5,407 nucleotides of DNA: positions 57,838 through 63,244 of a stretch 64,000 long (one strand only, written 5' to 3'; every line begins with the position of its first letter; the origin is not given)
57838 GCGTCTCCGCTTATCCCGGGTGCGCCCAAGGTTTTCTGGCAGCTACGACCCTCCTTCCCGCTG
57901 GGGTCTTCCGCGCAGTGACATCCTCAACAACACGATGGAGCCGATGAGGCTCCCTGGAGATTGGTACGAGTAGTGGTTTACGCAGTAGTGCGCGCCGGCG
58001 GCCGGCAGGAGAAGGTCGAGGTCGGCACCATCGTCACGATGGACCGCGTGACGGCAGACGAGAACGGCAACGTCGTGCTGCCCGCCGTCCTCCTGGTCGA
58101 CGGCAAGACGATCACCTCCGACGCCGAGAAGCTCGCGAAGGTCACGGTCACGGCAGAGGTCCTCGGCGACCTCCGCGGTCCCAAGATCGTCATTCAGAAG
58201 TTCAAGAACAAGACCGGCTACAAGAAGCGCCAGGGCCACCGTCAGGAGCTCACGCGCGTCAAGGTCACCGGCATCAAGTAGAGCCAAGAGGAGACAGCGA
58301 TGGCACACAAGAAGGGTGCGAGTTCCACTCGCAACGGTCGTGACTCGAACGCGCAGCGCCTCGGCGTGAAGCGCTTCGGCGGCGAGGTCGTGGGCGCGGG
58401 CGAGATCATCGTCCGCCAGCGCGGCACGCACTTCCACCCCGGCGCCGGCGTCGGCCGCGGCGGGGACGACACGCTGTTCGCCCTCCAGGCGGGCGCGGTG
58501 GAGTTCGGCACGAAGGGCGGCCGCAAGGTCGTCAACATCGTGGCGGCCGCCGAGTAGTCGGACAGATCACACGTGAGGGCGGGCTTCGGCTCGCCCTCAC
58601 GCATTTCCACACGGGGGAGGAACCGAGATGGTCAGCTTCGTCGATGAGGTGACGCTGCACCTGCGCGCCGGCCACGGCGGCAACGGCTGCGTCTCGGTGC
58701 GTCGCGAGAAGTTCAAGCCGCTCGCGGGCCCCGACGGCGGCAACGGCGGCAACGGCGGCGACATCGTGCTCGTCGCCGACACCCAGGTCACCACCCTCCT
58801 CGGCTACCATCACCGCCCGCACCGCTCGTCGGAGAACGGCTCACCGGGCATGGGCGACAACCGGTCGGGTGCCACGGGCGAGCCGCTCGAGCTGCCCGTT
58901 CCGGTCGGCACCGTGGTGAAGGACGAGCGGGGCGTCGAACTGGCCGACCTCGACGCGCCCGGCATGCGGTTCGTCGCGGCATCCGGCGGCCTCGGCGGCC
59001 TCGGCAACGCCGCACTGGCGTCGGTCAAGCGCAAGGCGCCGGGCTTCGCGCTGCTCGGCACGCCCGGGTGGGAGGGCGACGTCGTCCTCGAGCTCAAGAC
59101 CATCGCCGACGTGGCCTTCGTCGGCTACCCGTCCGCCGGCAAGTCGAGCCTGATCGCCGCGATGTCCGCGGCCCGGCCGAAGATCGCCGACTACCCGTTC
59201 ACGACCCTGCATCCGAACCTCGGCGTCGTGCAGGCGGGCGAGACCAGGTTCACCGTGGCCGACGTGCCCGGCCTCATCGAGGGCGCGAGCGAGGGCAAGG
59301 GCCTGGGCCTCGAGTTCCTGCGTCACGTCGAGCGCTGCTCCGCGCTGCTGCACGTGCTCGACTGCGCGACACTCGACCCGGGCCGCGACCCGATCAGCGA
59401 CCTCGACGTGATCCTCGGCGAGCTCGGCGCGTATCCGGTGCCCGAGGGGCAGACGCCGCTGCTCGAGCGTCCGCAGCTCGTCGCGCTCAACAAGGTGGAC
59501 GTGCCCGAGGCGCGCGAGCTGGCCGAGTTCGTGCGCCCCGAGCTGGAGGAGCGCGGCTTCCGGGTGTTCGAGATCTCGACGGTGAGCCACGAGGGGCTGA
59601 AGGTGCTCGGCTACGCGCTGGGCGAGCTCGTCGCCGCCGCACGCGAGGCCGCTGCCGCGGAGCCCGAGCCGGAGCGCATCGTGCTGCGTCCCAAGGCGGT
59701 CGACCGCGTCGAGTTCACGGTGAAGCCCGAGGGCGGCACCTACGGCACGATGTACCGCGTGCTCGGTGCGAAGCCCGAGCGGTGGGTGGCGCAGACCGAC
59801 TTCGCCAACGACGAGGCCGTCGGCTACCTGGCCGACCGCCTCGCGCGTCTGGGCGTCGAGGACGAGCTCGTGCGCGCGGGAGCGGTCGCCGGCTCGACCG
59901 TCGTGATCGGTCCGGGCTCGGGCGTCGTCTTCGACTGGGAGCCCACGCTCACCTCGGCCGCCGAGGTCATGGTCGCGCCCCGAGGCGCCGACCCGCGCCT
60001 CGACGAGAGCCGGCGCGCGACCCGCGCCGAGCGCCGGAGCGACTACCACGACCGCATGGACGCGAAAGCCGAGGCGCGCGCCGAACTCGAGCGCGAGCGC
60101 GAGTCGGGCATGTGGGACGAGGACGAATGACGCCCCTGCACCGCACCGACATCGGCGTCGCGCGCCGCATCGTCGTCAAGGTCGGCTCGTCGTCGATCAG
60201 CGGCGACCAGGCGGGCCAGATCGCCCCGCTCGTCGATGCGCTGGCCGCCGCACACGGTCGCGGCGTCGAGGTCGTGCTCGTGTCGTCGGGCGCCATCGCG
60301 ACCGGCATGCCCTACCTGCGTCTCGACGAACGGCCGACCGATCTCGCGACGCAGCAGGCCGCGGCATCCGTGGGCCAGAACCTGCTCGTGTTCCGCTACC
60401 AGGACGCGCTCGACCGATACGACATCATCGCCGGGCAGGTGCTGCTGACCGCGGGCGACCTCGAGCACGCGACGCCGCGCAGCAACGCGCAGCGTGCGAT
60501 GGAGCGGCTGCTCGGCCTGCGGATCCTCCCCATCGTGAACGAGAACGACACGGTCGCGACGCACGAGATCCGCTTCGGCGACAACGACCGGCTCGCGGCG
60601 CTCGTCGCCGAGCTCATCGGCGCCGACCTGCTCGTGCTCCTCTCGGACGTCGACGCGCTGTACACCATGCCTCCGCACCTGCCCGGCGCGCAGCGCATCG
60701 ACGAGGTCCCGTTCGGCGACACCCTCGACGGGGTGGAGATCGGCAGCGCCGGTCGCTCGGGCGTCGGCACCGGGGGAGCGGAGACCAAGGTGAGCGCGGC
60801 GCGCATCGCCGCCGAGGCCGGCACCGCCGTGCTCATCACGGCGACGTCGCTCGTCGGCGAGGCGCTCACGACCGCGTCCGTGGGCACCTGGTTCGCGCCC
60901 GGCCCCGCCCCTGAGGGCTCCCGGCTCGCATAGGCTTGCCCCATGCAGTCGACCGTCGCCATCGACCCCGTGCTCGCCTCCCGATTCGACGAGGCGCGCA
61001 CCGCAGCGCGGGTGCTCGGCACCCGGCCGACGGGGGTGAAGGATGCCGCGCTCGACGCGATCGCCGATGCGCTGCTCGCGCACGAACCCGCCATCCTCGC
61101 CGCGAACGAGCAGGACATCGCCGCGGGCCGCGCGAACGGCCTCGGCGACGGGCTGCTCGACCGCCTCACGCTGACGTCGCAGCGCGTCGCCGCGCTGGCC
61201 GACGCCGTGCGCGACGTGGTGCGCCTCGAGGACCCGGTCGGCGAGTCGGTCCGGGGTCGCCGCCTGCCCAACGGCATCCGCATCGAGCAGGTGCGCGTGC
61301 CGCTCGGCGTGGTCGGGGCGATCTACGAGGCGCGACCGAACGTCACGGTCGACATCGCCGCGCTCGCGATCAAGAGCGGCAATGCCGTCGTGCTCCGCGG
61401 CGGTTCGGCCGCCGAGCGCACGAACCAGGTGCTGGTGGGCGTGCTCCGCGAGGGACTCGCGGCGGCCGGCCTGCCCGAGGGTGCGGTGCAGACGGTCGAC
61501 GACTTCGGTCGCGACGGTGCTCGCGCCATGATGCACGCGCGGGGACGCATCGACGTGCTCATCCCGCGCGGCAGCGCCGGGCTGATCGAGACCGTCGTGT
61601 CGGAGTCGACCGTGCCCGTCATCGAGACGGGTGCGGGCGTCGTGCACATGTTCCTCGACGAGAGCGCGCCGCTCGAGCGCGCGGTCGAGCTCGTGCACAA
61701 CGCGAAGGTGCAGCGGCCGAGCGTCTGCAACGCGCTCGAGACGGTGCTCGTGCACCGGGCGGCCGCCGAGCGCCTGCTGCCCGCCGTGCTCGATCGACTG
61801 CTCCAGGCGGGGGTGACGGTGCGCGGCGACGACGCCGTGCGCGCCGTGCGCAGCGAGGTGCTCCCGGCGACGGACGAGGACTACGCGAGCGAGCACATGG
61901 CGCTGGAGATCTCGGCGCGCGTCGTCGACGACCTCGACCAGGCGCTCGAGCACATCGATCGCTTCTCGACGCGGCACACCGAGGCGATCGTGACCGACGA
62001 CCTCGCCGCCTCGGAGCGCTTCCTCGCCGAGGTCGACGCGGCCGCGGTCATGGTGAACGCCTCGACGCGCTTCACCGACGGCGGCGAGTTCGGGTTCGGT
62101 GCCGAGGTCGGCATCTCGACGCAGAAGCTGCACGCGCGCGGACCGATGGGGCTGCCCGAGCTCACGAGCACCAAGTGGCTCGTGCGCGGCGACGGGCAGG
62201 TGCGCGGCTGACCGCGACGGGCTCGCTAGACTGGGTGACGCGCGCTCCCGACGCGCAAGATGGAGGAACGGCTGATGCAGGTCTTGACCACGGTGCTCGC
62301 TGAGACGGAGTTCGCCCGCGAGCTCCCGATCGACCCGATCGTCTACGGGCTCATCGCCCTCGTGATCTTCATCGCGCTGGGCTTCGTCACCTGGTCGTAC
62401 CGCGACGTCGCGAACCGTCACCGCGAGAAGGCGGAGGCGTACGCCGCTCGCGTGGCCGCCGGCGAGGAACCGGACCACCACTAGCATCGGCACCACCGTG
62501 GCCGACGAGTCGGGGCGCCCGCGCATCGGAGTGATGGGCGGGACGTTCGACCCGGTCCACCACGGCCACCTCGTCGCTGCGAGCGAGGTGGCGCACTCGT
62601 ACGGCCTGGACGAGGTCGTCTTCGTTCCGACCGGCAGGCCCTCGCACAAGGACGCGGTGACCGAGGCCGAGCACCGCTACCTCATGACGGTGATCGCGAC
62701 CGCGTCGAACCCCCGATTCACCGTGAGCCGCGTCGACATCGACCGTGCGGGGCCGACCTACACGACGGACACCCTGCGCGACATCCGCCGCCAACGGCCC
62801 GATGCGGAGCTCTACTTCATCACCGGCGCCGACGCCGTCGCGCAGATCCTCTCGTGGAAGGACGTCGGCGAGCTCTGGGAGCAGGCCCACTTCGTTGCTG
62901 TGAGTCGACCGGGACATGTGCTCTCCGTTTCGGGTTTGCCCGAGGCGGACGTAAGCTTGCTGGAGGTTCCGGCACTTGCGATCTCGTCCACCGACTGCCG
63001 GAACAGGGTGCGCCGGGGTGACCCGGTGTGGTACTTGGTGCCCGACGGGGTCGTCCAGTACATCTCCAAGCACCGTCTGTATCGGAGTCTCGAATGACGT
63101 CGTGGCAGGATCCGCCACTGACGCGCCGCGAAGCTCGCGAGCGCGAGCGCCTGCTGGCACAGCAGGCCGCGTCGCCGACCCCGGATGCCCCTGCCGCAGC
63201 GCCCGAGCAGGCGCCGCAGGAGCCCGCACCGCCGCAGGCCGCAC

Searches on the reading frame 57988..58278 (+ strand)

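Call 54: search_protein_families(library=pfam, proteins=[window:57988-58278:+], max_evalue=0.00001)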
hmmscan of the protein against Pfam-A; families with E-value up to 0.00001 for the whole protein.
window:57988-58278:+ (97 aa): 1 family
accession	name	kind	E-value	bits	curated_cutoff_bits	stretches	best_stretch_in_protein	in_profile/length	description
PF00829.26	Ribosomal_L21p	-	2.8e-25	88.9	27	1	2-96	6-99/99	Ribosomal prokaryotic L21 protein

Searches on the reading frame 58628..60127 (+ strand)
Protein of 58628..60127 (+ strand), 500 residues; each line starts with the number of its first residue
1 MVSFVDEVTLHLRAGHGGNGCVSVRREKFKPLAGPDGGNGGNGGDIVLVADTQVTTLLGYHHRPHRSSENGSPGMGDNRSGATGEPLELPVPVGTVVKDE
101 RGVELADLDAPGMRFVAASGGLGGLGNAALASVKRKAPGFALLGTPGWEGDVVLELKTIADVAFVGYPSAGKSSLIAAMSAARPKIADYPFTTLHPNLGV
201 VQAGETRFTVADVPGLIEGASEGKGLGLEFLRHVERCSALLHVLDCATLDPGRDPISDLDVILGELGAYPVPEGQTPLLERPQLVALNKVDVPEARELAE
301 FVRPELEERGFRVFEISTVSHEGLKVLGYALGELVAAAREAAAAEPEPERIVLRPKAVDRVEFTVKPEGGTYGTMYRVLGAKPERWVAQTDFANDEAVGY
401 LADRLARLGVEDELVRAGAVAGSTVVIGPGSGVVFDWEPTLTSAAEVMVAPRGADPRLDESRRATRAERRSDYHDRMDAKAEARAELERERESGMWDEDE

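Call 54: search_protein_families(library=pfam, proteins=[window:58628-60127:+], max_evalue=0.00001)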
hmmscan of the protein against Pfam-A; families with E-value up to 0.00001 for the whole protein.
window:58628-60127:+ (500 aa): 4 families
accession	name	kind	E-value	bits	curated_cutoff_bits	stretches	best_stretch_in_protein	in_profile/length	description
PF01018.28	GTP1_OBG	-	3.3e-49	166.9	27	1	5-158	1-155/155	GTP1/OBG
PF01926.29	MMR_HSR1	-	2.6e-23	82.7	21.9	1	161-260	1-93/113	50S ribosome-binding GTPase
PF09269.16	DUF1967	-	2.6e-19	69.5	27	1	372-437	8-70/70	Domain of unknown function (DUF1967)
PF02421.24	FeoB_N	-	4.1e-09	36.6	27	1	161-249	2-91/156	Ferrous iron transport protein B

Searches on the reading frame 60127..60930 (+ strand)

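Call 54: search_protein_families(library=pfam, proteins=[window:60127-60930:+], max_evalue=0.00001)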
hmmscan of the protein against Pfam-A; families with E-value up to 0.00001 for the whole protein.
window:60127-60930:+ (268 aa): 1 family
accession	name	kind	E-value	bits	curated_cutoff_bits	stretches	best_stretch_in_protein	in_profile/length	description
PF00696.33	AA_kinase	-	3.2e-41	142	24.9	1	14-238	2-233/234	Amino acid kinase family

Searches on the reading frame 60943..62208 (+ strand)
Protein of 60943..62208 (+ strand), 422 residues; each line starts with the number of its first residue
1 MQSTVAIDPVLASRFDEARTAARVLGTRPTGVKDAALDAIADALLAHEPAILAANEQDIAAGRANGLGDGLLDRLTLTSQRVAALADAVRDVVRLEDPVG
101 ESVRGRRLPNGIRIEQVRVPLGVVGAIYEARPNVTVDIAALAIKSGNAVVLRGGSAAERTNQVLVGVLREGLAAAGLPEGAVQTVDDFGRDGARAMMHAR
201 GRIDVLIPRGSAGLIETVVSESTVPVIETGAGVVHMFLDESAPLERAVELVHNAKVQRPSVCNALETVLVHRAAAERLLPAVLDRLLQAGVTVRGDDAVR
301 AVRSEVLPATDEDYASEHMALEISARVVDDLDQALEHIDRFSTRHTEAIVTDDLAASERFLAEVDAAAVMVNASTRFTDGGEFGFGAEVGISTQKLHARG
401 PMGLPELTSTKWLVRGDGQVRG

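Call 54: search_protein_families(library=pfam, proteins=[window:60943-62208:+], max_evalue=0.00001)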
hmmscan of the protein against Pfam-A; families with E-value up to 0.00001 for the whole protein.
window:60943-62208:+ (422 aa): 1 family
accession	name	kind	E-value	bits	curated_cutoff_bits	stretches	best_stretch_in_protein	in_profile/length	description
PF00171.27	Aldedh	-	5.6e-18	65.2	23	1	17-289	37-296/461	Aldehyde dehydrogenase family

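Call 56: find_encoding_contigs(protein=window:60943-62208:+, flank=10000, max_places=4)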
Protein window:60943-62208:+ (422 aa): 2 contigs read that carry it; 2 places shown.
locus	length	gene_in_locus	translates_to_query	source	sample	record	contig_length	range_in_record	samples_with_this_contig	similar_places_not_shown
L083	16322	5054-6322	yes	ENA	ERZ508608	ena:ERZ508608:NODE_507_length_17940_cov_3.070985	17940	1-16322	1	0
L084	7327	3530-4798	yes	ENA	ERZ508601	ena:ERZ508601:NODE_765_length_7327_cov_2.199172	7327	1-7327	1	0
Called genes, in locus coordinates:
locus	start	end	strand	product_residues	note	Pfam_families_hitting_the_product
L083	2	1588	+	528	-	?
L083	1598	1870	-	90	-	PF13223:DUF4031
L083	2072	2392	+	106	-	PF00829:Ribosomal_L21p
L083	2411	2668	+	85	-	PF01016:Ribosomal_L27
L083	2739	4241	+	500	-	PF01018:GTP1_OBG, PF01926:MMR_HSR1, PF02421:FeoB_N, PF09269:DUF1967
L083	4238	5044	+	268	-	PF00696:AA_kinase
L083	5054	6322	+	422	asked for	PF00171:Aldedh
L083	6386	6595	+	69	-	-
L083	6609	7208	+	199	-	PF01467:CTP_transf_like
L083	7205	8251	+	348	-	-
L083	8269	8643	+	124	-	PF02410:RsfS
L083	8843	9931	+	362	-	-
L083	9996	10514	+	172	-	-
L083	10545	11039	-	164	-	PF12802:MarR_2 (weak), PF13404:HTH_AsnC-type, PF13412:HTH_24, PF09339:HTH_IclR (weak), PF22482:AsnC_trans_reg_3 (weak), PF01037:AsnC_trans_reg, PF03927:NapD (weak)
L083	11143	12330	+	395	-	PF00933:Glyco_hydro_3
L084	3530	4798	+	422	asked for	PF00171:Aldedh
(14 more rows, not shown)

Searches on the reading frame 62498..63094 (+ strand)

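Call 54: search_protein_families(library=pfam, proteins=[window:62498-63094:+], max_evalue=0.00001)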
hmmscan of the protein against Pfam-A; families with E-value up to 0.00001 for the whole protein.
window:62498-63094:+ (199 aa): 1 family
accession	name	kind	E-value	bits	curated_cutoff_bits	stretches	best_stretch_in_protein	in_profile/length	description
PF01467.32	CTP_transf_like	-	4.1e-26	92.2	21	1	12-170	1-133/133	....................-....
